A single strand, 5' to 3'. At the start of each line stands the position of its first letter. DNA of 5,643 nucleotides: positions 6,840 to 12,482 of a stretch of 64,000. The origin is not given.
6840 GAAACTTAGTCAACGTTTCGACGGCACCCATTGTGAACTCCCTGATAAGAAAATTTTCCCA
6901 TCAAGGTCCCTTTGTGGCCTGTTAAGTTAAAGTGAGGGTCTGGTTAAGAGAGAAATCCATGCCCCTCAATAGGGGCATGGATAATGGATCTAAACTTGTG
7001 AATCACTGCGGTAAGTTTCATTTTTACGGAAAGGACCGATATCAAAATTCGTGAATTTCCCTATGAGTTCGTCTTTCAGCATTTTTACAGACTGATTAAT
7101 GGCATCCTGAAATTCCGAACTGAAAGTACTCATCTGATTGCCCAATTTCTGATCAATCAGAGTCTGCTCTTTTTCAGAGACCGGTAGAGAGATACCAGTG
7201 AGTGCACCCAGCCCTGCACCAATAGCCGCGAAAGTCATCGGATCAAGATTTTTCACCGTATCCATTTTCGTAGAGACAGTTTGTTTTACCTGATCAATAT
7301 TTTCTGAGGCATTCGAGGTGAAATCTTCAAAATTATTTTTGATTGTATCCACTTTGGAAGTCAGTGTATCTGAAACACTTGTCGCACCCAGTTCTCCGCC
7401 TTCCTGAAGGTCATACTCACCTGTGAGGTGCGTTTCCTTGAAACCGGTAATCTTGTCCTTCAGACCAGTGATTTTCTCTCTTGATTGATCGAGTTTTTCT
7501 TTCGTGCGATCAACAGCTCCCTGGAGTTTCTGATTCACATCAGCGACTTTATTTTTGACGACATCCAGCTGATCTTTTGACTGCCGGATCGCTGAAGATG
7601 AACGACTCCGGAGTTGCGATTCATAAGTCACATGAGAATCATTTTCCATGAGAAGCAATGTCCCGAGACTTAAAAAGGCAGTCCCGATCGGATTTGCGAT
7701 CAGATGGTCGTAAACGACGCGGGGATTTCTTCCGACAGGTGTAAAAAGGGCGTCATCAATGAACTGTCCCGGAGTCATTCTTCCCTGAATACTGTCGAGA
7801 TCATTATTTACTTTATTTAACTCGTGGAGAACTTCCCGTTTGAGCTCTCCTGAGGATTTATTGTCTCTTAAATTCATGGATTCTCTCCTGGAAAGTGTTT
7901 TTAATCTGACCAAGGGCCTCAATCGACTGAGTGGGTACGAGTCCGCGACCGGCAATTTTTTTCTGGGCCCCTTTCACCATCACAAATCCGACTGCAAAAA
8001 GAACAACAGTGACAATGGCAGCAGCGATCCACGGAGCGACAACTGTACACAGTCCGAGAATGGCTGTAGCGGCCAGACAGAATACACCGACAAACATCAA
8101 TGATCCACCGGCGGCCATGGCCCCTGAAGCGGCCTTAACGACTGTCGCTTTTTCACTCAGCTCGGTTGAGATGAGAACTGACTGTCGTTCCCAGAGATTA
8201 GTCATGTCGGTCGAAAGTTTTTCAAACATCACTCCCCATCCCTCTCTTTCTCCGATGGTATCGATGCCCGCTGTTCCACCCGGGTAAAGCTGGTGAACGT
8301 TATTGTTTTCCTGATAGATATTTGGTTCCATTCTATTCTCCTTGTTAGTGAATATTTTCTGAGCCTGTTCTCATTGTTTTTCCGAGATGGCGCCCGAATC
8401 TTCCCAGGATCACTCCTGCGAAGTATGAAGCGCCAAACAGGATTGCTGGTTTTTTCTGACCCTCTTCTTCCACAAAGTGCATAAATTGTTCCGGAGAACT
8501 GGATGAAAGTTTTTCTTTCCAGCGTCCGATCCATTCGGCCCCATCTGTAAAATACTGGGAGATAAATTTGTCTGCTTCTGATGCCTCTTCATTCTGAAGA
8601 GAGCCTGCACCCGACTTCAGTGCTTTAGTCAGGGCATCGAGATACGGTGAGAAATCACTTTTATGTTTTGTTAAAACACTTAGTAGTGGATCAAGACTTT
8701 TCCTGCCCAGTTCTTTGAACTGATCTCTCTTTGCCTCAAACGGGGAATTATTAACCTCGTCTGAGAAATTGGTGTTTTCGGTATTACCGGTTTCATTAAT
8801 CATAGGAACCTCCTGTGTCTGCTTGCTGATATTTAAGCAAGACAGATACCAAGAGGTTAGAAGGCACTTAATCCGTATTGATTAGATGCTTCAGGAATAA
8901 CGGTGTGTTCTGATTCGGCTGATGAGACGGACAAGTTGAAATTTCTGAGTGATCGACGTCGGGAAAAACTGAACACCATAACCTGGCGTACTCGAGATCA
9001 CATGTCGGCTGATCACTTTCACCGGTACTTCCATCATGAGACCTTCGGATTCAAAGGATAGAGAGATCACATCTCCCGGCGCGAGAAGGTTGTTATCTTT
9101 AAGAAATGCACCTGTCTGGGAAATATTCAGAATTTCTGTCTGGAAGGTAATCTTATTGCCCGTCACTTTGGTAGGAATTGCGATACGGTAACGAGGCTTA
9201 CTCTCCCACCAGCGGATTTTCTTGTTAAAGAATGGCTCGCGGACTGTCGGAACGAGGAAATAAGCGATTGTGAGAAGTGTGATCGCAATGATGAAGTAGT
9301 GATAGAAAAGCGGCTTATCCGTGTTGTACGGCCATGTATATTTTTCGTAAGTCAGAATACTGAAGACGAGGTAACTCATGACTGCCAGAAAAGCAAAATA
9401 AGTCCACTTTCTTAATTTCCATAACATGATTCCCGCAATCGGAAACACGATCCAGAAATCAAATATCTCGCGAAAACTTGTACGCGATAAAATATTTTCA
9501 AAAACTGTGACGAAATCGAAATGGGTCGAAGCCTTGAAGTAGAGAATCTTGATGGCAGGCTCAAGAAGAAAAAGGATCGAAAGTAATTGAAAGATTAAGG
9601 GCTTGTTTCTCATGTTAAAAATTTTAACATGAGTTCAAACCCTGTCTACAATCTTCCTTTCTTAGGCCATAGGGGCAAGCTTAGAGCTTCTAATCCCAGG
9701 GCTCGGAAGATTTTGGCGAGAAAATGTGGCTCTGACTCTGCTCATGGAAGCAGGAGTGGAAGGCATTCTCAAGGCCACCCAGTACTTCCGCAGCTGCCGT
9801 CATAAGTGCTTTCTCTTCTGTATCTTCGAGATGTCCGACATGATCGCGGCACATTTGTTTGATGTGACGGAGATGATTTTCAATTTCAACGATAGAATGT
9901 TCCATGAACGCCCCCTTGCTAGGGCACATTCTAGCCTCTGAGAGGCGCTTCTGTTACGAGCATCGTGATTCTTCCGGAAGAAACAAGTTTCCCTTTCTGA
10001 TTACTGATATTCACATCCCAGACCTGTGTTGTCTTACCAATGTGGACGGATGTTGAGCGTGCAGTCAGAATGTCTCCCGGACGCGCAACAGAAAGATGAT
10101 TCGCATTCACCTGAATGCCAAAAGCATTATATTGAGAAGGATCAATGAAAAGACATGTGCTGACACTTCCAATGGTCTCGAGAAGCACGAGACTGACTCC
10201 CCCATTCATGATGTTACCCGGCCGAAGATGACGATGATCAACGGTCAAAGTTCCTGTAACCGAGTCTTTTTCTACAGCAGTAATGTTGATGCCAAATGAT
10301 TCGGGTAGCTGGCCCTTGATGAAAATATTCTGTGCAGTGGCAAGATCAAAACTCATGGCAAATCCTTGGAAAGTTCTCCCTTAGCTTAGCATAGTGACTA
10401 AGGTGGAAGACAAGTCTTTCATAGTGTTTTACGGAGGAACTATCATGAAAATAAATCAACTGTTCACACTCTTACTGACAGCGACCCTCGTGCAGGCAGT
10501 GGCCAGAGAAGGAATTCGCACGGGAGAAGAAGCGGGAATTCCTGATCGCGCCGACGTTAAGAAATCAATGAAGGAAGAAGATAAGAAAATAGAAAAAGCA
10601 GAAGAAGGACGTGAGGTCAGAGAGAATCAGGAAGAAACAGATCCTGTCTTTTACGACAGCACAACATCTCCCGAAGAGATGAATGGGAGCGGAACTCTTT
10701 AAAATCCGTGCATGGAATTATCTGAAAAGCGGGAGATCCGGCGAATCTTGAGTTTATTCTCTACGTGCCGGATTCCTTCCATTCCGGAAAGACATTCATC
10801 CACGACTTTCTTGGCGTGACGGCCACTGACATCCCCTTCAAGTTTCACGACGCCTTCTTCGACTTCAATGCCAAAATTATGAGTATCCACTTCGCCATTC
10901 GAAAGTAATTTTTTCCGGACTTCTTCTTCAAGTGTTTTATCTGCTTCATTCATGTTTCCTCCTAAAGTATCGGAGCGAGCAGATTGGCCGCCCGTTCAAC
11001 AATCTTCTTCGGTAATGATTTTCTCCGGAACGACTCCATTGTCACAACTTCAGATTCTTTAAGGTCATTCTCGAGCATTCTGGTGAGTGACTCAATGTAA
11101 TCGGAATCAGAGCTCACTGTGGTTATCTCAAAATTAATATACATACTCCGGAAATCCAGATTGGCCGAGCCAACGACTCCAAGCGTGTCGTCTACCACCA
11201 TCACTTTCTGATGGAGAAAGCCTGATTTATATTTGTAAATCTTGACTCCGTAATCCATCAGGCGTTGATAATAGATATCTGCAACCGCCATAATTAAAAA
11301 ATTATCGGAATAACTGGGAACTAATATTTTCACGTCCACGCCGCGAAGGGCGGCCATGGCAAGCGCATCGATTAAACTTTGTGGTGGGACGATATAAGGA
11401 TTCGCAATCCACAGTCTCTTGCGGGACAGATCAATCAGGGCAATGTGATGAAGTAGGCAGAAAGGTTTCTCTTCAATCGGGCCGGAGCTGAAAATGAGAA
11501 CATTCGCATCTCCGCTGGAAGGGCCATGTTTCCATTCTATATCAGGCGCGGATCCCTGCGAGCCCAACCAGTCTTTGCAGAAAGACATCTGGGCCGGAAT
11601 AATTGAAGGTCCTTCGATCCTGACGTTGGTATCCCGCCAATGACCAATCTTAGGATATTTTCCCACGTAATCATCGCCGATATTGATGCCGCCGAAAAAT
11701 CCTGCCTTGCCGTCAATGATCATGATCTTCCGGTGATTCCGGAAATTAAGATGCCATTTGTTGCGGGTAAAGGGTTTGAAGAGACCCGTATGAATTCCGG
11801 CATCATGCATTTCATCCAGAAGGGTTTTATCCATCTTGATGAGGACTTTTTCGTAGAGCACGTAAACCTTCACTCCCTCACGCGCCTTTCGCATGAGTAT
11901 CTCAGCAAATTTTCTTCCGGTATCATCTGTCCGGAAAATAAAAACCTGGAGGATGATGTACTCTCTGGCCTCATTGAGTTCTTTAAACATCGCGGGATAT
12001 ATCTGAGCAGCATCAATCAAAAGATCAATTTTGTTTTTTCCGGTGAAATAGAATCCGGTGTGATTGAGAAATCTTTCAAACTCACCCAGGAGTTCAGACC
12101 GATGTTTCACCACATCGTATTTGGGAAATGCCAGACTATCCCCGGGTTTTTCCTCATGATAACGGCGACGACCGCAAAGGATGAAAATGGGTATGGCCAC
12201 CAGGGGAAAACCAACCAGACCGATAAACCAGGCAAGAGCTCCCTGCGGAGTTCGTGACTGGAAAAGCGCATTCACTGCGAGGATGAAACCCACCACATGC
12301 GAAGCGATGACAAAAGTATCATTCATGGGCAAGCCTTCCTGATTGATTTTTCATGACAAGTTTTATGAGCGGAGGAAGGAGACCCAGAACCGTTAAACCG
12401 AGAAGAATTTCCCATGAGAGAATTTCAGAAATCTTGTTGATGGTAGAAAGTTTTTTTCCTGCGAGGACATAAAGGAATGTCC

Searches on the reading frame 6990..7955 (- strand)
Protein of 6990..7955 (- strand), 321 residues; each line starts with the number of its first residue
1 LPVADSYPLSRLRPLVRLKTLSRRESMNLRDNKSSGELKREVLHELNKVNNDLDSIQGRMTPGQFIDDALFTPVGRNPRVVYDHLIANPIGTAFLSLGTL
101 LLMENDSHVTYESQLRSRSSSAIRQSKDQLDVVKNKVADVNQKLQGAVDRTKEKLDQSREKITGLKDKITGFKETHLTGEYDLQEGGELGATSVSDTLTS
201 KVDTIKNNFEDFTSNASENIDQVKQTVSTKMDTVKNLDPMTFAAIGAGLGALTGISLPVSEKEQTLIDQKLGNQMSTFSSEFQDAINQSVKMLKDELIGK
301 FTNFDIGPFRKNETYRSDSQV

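Call 38: search_protein_families(library=pfam, proteins=[window:6990-7955:-], max_evalue=0.0001)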
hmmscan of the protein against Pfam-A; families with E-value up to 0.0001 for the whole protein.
window:6990-7955:- (321 aa): 1 family
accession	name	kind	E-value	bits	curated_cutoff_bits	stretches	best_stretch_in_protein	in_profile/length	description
PF01442.23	Apolipoprotein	-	2.5e-05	24.5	90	0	115-233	82-187/190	Apolipoprotein A1/A4/E domain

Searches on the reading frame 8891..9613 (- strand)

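Call 38: search_protein_families(library=pfam, proteins=[window:8891-9613:-], max_evalue=0.0001)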
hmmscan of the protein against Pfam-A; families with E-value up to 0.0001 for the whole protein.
window:8891-9613:- (240 aa): 1 family
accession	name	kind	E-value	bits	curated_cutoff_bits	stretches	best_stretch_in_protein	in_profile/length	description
PF07238.19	PilZ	-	6.6e-13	49.3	22.5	1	140-231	6-100/102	PilZ domain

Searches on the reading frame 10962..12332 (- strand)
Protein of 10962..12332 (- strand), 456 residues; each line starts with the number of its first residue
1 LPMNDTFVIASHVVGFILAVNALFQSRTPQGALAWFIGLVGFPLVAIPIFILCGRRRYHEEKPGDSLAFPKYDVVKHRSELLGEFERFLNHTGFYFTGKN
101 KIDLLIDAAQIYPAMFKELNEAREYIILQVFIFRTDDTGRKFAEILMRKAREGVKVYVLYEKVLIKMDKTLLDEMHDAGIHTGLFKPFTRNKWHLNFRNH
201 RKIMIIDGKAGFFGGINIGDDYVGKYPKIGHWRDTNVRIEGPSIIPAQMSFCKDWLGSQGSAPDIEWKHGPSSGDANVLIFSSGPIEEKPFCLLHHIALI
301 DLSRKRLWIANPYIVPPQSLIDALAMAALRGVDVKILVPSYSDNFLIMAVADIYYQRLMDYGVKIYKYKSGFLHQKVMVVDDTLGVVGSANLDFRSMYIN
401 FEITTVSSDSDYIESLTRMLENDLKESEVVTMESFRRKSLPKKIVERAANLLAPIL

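Call 38: search_protein_families(library=pfam, proteins=[window:10962-12332:-], max_evalue=0.0001)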
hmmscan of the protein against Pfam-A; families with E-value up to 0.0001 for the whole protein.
window:10962-12332:- (456 aa): 2 families
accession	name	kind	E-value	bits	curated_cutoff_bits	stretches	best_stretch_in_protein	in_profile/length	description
PF13091.12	PLDc_2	-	3.7e-40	137.2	27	2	297-423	2-131/132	PLD-like domain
PF00614.28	PLDc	-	5.2e-16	58.3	21.9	2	371-396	3-28/28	Phospholipase D Active site motif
